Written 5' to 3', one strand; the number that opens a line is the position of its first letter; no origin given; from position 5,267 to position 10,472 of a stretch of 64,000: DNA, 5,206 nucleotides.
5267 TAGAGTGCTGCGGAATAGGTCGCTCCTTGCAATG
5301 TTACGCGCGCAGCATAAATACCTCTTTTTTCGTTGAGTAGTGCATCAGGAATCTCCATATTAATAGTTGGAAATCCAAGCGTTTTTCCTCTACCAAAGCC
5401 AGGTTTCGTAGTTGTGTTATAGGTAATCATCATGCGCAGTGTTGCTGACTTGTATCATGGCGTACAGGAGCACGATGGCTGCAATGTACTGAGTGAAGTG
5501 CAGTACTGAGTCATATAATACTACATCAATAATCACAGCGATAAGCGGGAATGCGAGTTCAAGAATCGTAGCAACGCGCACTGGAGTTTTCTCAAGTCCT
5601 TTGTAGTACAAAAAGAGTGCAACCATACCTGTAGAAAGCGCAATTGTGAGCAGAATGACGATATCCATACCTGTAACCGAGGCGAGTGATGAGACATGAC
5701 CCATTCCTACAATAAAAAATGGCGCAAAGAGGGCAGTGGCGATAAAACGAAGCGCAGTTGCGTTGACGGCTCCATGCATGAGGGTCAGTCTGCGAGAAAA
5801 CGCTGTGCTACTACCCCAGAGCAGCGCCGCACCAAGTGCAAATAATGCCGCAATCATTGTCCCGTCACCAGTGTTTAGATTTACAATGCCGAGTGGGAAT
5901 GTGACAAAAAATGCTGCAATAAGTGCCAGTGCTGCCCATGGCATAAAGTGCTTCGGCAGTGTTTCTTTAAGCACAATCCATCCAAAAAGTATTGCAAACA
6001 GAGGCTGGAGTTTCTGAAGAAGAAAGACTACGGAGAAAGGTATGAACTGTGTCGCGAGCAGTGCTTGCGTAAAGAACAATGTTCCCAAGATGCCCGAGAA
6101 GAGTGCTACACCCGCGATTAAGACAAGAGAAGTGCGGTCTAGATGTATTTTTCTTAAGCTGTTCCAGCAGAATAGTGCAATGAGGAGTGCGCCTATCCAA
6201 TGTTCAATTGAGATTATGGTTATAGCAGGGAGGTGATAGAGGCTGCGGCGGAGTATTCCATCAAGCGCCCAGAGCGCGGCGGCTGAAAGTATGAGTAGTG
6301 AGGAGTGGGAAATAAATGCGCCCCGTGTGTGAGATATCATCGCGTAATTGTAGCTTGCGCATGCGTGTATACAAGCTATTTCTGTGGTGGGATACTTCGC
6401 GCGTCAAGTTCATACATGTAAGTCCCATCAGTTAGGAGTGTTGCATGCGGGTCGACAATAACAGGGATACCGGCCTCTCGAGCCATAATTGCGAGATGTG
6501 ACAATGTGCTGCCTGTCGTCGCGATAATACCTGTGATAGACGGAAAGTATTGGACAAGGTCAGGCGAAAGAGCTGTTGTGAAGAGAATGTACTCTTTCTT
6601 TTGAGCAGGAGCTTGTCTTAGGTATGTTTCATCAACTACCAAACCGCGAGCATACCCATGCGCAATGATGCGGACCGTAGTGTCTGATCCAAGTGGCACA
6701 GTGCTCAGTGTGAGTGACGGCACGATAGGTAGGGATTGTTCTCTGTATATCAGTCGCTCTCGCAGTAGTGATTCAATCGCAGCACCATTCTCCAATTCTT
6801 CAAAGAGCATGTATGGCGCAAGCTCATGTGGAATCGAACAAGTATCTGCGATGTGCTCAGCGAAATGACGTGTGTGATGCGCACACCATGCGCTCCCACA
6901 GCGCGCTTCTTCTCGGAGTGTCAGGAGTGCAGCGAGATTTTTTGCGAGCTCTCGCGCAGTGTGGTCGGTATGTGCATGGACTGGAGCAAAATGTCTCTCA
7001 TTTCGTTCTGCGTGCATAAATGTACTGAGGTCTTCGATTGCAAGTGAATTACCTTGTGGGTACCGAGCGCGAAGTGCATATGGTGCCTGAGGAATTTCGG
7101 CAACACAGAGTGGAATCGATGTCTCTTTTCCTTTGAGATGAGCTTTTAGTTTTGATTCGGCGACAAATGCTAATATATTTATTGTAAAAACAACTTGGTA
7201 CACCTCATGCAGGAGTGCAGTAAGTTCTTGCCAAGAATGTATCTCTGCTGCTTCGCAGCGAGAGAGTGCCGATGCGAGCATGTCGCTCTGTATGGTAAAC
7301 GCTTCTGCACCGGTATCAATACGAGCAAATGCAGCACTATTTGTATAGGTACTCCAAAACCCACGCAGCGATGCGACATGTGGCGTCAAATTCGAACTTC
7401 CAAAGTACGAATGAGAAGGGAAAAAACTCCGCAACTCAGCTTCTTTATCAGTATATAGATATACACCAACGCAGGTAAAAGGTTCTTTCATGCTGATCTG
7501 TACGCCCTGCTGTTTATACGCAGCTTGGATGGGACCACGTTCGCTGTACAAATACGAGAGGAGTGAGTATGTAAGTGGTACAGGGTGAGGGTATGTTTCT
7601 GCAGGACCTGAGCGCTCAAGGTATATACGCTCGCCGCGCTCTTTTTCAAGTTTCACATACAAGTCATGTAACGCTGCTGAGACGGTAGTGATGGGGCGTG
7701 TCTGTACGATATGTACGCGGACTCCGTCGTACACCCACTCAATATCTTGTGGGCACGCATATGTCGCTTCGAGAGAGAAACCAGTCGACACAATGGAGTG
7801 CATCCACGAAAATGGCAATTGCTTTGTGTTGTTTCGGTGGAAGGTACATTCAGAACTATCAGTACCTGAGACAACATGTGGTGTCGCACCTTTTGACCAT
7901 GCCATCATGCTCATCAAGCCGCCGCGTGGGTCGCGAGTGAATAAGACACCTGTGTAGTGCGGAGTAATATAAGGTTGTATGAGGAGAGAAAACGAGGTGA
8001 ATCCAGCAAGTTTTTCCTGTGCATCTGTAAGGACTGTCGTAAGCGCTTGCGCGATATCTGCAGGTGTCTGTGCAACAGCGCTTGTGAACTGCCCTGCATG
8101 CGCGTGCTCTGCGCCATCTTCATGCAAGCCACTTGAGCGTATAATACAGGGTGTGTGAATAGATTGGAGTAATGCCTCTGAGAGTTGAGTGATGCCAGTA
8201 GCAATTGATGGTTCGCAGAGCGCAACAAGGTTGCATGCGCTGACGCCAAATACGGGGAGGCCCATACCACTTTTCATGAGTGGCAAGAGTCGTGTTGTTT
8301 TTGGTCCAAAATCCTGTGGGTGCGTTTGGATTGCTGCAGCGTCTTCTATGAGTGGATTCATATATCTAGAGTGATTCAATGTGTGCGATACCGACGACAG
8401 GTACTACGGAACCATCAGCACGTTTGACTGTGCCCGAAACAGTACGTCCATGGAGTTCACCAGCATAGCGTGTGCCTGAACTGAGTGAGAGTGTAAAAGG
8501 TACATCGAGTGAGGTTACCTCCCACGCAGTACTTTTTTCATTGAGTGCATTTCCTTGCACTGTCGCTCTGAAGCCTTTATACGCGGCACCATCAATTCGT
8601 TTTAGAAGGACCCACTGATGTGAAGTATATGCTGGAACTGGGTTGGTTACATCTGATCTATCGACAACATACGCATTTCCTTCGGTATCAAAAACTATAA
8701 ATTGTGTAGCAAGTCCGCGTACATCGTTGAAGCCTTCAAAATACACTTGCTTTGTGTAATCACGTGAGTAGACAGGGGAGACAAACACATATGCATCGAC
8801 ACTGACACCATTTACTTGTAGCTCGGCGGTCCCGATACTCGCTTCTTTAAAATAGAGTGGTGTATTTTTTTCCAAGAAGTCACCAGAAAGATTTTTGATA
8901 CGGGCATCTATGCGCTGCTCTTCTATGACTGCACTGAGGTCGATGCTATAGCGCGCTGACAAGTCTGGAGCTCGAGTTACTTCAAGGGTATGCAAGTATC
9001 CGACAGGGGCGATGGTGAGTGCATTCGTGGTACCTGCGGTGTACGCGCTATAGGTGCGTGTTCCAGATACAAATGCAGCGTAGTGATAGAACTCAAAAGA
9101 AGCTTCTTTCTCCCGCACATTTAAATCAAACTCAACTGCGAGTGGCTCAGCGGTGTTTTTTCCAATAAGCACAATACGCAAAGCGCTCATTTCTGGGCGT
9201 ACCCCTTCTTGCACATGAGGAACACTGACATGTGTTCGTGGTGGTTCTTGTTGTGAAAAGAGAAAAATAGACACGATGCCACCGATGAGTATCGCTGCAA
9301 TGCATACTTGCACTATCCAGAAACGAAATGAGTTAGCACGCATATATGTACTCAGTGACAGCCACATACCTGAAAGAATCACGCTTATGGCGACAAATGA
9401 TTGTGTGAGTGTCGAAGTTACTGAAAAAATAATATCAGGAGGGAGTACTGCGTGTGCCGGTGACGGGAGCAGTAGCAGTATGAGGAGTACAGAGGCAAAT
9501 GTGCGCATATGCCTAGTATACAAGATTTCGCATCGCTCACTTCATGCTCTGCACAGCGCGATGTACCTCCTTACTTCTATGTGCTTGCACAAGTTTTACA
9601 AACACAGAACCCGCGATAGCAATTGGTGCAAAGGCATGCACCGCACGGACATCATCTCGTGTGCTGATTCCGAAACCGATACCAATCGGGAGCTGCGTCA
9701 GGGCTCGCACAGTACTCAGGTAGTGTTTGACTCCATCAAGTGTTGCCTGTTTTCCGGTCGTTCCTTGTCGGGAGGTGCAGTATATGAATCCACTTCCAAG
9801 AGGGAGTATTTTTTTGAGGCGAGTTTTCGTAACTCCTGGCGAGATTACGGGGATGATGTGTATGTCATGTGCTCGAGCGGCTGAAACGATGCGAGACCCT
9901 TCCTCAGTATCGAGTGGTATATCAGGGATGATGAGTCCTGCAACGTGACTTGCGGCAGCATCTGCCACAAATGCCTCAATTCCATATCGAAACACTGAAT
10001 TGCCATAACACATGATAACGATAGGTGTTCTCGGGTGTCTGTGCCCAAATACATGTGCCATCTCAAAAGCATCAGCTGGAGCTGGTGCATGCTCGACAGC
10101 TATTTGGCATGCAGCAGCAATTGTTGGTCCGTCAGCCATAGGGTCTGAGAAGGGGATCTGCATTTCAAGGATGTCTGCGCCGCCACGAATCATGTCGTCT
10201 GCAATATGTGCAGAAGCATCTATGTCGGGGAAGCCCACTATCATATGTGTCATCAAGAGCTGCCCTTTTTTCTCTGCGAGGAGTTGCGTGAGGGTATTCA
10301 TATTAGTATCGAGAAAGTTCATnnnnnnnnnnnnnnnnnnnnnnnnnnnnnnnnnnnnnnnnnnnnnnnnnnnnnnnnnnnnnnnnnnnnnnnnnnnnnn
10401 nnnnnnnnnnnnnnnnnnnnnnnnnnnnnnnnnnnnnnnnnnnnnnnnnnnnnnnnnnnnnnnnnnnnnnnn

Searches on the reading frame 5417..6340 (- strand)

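Call 68: search_protein_families(library=pfam, proteins=[window:5417-6340:-], max_evalue=0.00001)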
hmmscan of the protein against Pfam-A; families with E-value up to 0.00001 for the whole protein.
window:5417-6340:- (307 aa): 1 family
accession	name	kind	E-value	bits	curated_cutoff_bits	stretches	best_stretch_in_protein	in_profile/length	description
PF00892.27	EamA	-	2.4e-25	89.8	28.2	2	163-296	2-131/135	EamA-like transporter family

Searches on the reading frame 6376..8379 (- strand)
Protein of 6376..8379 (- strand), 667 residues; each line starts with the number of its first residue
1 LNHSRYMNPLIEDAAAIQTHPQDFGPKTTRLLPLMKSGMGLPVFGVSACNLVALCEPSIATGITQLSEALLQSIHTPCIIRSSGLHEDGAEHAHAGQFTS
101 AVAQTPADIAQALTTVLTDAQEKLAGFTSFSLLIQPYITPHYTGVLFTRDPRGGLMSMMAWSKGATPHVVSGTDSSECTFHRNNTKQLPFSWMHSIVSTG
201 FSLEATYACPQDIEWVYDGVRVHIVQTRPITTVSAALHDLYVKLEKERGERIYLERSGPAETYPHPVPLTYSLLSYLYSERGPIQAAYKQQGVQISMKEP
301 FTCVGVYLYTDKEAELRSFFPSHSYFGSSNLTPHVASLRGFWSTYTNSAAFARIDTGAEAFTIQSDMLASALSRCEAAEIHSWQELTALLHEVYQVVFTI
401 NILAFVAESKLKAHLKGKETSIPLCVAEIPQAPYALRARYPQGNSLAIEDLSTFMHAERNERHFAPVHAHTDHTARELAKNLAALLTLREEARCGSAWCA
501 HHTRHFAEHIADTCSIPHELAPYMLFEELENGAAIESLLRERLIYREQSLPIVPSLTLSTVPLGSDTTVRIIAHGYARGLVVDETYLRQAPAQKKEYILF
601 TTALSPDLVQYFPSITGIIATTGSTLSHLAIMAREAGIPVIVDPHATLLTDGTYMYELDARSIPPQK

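Call 9: search_protein_families(library=ncbifam, proteins=[window:6376-8379:-])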
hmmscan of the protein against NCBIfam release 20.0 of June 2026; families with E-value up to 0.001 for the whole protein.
window:6376-8379:- (667 aa): 16 families
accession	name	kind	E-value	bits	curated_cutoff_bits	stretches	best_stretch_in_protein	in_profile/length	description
NF004881.0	PRK06241.2-2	equivalog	6.5e-27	94.2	883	3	597-643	818-864/898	phosphoenolpyruvate synthase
NF004883.0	PRK06241.2-4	equivalog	8.8e-16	57.2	1063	2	597-643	841-887/928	phosphoenolpyruvate synthase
NF004877.0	PRK06241.1-2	subfamily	1.7e-15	56.4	866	2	171-234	253-316/869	phosphoenolpyruvate synthase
NF004508.0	PRK05849.1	equivalog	5e-15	54.6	501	1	74-238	57-225/789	hypothetical protein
NF052631.1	prodigiosin_PigC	equivalog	1.5e-14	52.9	1300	1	588-646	801-859/883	prodigiosin ligase PigC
NF041857.1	RIF_Ptrans_rph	equivalog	4.1e-14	51.9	999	1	170-235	250-315/864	rifamycin-inactivating phosphotransferase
TIGR01418.1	PEP_synth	equivalog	1.6e-13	49.9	739.75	2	193-245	290-344/784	pyruvate, water dikinase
NF052632.1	undecylprod_RedH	equivalog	1.6e-13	49.5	1350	1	193-236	256-299/880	undecylprodigiosin ligase RedH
NF004879.0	PRK06241.1-4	equivalog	1.7e-13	49.7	976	1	171-233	253-315/868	phosphoenolpyruvate synthase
NF005057.0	PRK06464.1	equivalog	2.6e-13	49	598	2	187-237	290-342/798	phosphoenolpyruvate synthase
NF004878.0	PRK06241.1-3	subfamily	3e-13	48.8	945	1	170-233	251-314/891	phosphoenolpyruvate synthase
NF004882.0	PRK06241.2-3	equivalog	4.5e-13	48.2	850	2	592-645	742-795/827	phosphoenolpyruvate synthase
NF004880.0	PRK06241.2-1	equivalog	1.7e-12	46.1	972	1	80-233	109-283/837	phosphoenolpyruvate synthase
NF000283.1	RPH_KJ151292.1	equivalog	1.2e-09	36.9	1700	1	188-233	271-316/865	rifamycin-inactivating phosphotransferase Rph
NF004531.0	PRK05878.1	equivalog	4e-07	29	456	0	574-642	361-430/534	pyruvate, phosphate dikinase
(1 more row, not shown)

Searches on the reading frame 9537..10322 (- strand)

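Call 9: search_protein_families(library=ncbifam, proteins=[window:9537-10322:-])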
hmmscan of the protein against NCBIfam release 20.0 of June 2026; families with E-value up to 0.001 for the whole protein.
window:9537-10322:- (261 aa): 2 families
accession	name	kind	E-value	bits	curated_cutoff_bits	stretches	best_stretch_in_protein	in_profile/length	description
TIGR00262.1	trpA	equivalog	9e-59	198.4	102.35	1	15-251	4-240/256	tryptophan synthase subunit alpha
NF009621.0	PRK13125.1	equivalog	1.3e-19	70.5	234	1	21-258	4-234/244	tryptophan synthase subunit alpha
